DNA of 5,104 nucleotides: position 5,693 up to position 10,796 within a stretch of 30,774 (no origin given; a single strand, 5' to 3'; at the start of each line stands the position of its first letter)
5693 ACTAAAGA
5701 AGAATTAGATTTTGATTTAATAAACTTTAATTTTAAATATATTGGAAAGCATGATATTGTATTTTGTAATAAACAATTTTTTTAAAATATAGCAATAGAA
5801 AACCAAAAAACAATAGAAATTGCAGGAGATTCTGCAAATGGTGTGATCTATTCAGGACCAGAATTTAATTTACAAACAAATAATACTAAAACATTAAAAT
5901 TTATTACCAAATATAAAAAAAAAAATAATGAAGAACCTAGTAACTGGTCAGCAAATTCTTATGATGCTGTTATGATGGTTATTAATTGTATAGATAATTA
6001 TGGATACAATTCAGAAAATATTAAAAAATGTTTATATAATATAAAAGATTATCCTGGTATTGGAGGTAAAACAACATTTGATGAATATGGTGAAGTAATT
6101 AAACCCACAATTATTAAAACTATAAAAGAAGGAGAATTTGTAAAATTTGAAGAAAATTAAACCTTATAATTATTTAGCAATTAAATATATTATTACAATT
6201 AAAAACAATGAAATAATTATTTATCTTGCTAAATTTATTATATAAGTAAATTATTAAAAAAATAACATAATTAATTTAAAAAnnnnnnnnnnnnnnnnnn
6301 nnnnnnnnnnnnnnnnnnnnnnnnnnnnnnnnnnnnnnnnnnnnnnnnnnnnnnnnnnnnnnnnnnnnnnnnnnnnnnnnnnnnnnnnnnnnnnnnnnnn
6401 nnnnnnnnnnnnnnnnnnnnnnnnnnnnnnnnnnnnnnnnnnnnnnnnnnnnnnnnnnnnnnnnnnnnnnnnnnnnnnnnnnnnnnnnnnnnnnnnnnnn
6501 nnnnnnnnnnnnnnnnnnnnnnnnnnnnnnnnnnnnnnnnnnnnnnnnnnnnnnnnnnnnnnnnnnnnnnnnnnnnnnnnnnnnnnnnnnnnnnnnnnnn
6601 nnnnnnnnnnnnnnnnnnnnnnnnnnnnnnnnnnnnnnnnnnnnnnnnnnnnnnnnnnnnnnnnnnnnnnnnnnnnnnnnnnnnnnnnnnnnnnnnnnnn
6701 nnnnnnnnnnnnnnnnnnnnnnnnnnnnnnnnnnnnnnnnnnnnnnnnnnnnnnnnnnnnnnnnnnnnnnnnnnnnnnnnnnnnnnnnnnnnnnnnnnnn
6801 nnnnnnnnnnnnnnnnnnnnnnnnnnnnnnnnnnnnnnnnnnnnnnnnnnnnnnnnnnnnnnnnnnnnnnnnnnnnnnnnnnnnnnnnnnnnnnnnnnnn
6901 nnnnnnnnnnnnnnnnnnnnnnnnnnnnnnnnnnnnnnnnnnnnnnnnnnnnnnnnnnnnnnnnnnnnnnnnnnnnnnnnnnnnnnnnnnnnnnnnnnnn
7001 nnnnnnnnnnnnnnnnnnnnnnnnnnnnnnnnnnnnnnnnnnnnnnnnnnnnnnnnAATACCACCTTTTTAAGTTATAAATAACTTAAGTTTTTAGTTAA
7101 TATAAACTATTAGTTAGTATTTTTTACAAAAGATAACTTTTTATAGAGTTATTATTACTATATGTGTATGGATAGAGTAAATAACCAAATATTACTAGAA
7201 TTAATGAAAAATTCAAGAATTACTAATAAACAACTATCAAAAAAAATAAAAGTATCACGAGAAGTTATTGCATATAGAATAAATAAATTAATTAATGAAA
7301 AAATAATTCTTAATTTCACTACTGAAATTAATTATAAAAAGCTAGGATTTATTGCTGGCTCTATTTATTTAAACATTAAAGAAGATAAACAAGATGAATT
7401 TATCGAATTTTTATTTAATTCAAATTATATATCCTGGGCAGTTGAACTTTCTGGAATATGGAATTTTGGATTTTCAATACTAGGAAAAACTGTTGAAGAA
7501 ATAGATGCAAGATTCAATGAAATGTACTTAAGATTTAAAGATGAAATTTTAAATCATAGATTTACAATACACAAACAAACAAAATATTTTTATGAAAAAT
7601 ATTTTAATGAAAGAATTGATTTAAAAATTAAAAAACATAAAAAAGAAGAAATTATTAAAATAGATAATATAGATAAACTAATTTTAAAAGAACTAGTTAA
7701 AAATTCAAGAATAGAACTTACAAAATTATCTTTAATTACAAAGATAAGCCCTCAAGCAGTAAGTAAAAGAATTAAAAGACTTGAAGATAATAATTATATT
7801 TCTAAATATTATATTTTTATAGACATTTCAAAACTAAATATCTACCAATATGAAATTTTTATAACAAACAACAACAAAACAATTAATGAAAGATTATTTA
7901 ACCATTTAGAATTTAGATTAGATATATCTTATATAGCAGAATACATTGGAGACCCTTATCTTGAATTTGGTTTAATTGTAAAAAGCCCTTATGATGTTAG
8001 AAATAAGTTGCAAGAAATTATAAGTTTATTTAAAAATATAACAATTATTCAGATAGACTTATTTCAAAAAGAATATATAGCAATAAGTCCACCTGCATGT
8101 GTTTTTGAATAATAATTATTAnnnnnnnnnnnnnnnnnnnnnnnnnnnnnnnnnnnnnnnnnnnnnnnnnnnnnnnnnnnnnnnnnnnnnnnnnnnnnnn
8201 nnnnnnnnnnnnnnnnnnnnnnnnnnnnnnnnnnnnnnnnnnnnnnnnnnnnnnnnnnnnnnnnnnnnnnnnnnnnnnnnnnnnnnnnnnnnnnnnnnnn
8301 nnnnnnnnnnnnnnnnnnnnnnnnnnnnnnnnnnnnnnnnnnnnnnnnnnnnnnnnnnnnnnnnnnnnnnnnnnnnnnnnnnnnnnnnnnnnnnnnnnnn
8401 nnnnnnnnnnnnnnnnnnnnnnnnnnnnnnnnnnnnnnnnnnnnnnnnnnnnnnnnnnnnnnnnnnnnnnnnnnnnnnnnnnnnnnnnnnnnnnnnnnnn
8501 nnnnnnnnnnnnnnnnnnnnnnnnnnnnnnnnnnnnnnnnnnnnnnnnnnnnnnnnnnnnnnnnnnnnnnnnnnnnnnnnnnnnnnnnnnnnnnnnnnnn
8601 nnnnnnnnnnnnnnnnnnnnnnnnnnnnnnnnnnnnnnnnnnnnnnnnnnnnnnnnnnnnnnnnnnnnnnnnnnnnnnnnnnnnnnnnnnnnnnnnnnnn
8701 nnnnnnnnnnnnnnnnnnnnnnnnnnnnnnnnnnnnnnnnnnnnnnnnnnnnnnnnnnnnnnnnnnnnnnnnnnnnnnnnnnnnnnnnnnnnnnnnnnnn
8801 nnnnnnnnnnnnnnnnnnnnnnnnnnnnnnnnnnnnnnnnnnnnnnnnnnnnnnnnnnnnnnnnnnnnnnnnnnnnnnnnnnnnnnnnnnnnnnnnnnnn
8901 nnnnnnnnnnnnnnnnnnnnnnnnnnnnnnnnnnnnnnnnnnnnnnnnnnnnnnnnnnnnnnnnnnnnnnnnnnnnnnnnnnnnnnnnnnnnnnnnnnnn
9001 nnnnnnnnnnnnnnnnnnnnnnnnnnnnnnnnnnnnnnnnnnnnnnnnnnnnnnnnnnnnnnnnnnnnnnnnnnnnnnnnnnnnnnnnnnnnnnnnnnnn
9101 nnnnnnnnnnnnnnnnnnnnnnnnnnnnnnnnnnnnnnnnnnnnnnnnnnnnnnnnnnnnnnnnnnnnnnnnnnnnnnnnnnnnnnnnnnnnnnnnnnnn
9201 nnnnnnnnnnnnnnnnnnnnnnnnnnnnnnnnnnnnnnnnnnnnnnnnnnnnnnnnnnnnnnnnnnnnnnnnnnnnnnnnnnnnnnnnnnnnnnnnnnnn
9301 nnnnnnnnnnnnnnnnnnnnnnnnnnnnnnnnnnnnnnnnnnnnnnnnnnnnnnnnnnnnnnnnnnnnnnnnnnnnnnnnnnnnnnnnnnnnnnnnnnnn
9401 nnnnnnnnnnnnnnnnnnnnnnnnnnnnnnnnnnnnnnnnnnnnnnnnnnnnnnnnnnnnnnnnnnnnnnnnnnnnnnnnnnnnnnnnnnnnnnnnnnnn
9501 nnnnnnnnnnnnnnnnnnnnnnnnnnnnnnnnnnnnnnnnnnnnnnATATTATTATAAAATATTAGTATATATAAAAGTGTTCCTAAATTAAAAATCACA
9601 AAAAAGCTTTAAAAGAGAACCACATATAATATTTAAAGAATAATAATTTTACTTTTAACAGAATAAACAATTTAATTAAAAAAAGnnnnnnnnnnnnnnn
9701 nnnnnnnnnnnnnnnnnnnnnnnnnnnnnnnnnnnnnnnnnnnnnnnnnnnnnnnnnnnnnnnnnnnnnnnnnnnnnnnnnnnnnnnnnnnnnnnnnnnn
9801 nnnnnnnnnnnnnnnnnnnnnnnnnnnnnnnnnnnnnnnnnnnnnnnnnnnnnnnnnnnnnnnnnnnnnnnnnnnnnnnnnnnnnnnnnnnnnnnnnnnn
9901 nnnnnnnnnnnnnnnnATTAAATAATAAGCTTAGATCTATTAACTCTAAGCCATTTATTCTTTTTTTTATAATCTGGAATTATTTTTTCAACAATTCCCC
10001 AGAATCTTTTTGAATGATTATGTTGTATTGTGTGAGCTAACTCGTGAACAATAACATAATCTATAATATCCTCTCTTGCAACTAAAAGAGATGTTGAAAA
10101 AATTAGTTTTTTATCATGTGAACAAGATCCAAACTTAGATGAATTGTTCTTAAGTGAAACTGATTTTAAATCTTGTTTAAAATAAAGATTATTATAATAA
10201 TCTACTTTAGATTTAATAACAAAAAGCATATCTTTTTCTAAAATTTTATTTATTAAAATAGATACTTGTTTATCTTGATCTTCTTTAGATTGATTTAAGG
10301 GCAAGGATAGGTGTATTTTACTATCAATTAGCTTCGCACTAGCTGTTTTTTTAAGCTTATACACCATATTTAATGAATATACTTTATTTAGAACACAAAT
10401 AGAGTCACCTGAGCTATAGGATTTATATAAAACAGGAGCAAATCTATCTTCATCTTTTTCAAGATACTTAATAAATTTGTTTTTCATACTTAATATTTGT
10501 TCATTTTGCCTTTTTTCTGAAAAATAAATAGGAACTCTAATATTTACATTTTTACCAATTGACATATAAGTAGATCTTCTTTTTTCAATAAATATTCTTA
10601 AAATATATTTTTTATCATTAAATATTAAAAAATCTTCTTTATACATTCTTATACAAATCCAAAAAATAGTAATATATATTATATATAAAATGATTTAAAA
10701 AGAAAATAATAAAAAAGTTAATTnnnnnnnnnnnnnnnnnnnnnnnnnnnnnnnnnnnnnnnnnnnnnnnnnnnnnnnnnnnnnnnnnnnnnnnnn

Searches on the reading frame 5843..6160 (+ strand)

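Call 24: search_protein_families(library=pfam, proteins=[window:5843-6160:+], max_evalue=0.001)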
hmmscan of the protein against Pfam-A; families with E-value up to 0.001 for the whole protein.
window:5843-6160:+ (105 aa): 1 family
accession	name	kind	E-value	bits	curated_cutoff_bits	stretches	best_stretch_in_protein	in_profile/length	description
PF13458.12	Peripla_BP_6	-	3e-07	30.9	31.7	1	6-95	247-339/343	Periplasmic binding protein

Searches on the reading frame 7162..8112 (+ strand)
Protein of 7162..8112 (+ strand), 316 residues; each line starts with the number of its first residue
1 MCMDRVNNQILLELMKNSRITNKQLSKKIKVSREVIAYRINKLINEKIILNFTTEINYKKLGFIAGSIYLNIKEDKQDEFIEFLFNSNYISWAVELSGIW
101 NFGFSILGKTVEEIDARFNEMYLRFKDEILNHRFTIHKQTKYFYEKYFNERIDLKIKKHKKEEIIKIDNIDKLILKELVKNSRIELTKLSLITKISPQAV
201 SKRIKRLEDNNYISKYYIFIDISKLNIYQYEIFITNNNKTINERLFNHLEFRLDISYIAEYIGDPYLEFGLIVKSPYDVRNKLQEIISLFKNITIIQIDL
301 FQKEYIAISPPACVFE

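Call 24: search_protein_families(library=pfam, proteins=[window:7162-8112:+], max_evalue=0.001)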
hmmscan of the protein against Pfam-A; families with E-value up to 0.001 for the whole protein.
window:7162-8112:+ (316 aa): 6 families
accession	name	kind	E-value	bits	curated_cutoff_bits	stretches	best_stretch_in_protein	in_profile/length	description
PF13412.12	HTH_24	-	2.1e-20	72.5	21.9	2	168-213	2-47/48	Winged helix-turn-helix DNA-binding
PF13404.12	HTH_AsnC-type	-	8.1e-20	70.8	27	2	167-208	1-42/42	AsnC-type helix-turn-helix domain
PF08279.18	HTH_11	-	3.4e-06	27.3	25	0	8-43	3-39/55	HTH domain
PF01047.28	MarR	-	4.4e-06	26.9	24.6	0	174-216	8-50/59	MarR family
PF12802.13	MarR_2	-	6.4e-06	26.7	27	0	189-214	26-51/61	MarR family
PF13545.12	HTH_Crp_2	-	0.00047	20.5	27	0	189-225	28-67/70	Crp-like helix-turn-helix domain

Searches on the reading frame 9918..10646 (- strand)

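Call 25: search_protein_families(library=pfam, proteins=[window:9918-10646:-], max_evalue=0.001)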
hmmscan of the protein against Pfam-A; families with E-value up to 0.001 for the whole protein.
window:9918-10646:- (242 aa): 3 families
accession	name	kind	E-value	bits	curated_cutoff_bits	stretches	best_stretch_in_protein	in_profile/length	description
PF01863.23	YgjP-like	-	6e-37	128.1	26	1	32-234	11-205/207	YgjP-like, metallopeptidase domain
PF10263.15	SprT-like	-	2.8e-06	27.6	25.6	1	146-210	3-76/108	SprT-like family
PF08325.16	WLM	-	0.00098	19.7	26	0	195-227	83-115/190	WLM domain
